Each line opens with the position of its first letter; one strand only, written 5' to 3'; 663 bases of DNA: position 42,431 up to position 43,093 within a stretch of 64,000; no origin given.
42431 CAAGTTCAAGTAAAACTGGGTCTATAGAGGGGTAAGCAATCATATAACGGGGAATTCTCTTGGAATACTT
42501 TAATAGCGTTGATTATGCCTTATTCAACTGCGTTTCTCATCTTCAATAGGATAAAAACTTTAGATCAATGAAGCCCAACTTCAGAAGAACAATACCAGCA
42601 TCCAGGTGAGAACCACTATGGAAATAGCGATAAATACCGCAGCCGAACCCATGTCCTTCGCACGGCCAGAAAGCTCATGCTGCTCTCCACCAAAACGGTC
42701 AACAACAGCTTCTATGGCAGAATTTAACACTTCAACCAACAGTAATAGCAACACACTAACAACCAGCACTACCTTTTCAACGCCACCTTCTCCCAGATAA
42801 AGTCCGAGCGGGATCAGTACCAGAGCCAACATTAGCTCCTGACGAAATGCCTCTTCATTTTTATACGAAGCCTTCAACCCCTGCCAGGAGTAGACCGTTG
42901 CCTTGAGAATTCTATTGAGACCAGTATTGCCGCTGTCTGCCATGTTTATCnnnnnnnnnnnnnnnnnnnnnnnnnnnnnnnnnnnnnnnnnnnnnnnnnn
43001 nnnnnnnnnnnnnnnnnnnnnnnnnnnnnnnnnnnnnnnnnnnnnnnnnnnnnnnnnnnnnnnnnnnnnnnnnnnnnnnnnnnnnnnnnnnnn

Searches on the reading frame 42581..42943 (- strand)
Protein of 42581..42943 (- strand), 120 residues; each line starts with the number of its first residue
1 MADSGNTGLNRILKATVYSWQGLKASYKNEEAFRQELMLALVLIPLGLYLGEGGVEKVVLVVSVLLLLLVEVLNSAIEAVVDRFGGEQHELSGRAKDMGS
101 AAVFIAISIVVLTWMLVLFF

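Call 60: search_protein_families(library=pfam, proteins=[window:42581-42943:-], max_evalue=0.01)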
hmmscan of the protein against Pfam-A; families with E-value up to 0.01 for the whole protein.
window:42581-42943:- (120 aa): 1 family
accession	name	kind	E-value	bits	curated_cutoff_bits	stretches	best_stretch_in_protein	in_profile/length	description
PF01219.24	DAGK_prokar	-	7.1e-34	116.1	22.3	1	18-118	2-102/102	Prokaryotic diacylglycerol kinase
